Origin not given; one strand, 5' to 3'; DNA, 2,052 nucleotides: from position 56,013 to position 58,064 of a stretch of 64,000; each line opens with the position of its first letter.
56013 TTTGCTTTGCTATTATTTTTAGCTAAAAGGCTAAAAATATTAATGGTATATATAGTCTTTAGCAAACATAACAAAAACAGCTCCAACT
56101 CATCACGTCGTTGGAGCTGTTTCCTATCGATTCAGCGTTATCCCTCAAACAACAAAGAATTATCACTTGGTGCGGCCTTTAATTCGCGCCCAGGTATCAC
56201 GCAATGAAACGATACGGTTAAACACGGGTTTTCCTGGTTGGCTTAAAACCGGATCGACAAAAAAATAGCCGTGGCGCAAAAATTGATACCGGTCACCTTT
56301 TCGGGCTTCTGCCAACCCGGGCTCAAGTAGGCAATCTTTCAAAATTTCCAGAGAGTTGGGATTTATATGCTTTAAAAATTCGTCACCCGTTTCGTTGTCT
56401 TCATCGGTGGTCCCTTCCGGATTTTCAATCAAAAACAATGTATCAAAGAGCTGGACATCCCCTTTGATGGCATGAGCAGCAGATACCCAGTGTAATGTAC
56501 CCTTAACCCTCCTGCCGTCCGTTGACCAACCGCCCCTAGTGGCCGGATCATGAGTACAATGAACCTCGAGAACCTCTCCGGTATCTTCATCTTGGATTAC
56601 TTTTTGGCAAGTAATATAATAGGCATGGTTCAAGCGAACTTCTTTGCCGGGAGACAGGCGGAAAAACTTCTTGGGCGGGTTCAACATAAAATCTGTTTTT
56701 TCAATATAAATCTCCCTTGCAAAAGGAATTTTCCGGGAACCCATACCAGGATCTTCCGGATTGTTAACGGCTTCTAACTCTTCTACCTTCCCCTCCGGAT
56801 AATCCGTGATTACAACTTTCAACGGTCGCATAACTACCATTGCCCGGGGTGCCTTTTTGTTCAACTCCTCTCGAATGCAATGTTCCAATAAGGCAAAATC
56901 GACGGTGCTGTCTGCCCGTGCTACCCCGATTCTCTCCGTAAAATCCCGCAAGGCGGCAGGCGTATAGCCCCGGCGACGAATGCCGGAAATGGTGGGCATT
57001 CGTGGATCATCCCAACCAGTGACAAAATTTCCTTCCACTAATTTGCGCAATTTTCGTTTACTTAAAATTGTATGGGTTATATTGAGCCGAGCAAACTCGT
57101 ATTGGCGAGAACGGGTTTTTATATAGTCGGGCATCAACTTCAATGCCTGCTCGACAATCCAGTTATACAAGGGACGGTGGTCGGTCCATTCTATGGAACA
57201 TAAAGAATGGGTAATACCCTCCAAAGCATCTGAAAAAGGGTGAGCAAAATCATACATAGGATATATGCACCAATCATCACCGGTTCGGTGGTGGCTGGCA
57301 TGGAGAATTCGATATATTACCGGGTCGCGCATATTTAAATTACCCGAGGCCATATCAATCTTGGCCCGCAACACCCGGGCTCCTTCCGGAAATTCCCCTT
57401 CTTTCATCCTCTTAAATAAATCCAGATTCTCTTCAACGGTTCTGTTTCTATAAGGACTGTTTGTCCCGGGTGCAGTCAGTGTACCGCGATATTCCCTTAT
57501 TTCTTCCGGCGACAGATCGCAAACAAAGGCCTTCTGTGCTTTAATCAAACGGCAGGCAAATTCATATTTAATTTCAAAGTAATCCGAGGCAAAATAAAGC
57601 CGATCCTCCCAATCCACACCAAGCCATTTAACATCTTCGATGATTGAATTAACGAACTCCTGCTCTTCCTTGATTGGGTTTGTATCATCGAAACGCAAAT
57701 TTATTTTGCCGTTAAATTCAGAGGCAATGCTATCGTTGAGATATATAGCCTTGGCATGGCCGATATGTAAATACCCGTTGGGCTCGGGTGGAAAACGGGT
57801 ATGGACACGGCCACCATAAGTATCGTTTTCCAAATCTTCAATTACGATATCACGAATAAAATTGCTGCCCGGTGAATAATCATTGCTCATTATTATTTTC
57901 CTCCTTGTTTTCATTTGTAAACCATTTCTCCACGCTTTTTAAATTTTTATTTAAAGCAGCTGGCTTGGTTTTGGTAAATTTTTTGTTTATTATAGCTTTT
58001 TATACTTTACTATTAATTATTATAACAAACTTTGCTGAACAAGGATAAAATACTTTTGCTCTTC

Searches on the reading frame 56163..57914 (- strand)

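Call 46: search_protein_families(library=pfam, proteins=[window:56163-57914:-], max_evalue=0.001)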
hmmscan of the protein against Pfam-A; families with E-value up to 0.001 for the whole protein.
window:56163-57914:- (583 aa): 3 families
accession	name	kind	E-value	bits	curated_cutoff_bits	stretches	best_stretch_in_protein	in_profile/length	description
PF00749.27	tRNA-synt_1c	-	3.2e-102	342.1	23.4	1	37-352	2-313/314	tRNA synthetases class I (E and Q), catalytic domain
PF03950.23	tRNA-synt_1c_C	-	1.8e-29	102.2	23.9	1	355-456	1-91/91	tRNA synthetases class I (E and Q), anti-codon binding domain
PF20974.2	tRNA-synt_1c_C2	-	1.8e-20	73.8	23.9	1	473-554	1-69/69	tRNA synthetases class I (E and Q), anti-codon binding domain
